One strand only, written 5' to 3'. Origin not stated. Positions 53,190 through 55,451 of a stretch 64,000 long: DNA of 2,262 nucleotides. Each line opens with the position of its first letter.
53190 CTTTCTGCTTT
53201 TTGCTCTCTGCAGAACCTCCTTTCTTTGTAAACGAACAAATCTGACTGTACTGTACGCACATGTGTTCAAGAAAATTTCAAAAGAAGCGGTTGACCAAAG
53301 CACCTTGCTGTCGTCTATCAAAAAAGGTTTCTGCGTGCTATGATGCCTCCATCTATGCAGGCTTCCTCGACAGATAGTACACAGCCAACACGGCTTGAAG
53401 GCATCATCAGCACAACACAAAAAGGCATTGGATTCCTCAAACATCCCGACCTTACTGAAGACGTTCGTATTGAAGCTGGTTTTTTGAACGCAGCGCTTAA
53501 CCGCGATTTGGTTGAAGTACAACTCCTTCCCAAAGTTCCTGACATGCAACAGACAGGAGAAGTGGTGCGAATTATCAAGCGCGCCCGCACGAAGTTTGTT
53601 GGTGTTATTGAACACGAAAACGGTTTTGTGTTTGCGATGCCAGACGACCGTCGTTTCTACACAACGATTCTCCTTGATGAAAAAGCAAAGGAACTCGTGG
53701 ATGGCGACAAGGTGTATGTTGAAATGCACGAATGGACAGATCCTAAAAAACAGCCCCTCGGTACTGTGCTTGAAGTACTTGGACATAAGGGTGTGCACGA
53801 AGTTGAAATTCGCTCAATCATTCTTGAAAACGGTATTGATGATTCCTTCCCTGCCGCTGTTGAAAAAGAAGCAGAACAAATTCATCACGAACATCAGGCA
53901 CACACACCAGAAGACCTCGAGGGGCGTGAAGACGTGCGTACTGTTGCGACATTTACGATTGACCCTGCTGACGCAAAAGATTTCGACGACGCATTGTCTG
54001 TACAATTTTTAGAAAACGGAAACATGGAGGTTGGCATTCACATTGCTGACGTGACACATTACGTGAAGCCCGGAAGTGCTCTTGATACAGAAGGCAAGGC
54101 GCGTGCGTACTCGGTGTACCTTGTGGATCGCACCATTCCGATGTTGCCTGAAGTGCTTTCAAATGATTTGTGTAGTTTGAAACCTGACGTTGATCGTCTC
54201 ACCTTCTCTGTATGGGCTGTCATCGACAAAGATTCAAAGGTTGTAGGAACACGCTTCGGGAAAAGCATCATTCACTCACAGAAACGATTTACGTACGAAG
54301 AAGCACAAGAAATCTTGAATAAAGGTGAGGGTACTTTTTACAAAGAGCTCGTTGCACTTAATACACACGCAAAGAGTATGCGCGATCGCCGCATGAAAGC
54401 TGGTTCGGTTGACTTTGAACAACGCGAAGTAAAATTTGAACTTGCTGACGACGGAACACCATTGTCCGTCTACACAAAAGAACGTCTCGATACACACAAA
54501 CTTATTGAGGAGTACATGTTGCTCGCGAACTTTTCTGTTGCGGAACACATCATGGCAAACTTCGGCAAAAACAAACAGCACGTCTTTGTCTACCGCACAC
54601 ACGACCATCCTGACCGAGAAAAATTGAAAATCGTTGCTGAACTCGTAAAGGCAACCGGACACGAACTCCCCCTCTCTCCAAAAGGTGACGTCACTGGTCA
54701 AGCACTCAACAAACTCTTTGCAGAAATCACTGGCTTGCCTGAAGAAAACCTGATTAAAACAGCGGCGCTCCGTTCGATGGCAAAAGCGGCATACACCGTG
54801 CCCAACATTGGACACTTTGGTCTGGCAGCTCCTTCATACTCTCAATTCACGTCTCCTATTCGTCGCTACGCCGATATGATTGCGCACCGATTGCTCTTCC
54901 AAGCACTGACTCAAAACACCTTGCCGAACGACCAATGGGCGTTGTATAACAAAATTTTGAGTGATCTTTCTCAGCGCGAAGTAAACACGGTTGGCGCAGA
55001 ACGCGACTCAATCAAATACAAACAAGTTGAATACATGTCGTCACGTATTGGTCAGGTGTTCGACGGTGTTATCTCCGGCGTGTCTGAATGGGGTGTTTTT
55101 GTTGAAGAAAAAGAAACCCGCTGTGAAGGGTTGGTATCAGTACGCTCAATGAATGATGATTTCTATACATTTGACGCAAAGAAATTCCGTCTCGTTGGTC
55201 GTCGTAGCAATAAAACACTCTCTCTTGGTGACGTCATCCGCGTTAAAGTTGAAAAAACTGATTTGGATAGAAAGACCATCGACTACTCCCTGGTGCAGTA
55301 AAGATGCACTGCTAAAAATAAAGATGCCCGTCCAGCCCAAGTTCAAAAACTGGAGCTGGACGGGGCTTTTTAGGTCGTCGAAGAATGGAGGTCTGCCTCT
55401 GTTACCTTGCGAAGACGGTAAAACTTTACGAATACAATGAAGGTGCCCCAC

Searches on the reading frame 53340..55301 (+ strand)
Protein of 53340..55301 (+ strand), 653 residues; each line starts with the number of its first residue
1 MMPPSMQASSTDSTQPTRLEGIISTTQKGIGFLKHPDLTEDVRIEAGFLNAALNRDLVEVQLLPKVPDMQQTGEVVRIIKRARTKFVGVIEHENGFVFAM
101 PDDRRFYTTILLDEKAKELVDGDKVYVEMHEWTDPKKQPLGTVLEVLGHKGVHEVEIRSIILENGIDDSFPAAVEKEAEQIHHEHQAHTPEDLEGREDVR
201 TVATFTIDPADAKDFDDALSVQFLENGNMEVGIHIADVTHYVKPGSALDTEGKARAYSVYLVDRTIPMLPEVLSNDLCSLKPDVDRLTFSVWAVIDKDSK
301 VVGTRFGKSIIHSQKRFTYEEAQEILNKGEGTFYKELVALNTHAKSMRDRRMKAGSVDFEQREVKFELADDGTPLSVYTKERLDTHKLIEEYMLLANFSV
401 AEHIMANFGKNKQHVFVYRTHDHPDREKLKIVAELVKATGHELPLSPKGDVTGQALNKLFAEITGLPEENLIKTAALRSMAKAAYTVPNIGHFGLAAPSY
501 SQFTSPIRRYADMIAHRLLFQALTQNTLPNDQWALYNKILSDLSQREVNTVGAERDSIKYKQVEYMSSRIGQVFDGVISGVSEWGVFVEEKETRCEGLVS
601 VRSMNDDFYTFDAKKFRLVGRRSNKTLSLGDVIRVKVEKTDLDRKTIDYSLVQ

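Call 53: search_protein_families(library=pfam, proteins=[window:53340-55301:+])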
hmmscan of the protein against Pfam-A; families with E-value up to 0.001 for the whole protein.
window:53340-55301:+ (653 aa): 5 families
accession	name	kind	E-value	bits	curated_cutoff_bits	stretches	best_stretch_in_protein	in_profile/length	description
PF00773.25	RNB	-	6.3e-104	348.2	29.3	1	196-524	1-325/326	RNB domain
PF17876.7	CSD2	-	3.2e-21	75.6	26.2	1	98-171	1-74/74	Cold shock domain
PF08206.17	OB_RNB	-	5.2e-11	42.5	24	2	21-78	1-58/58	Ribonuclease B OB domain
PF00575.29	S1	-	3.9e-09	37.2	22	1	569-650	3-72/74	S1 RNA binding domain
PF17849.7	OB_Dis3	-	3.2e-07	30.8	22.8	1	97-165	2-77/77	Dis3-like cold-shock domain 2 (CSD2)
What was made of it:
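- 53340..55301 (+): RNase R/II-family gene (RNB, CSD2, OB_RNB, S1 domains) whose 3' end carries copy 4. It is transcribed head-on to the inferred direction of replication. Pfam (call 53).
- Checked: That ORF has RNB, CSD2 and S1 domains, so it is an RNase R/II-family gene (call 53).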
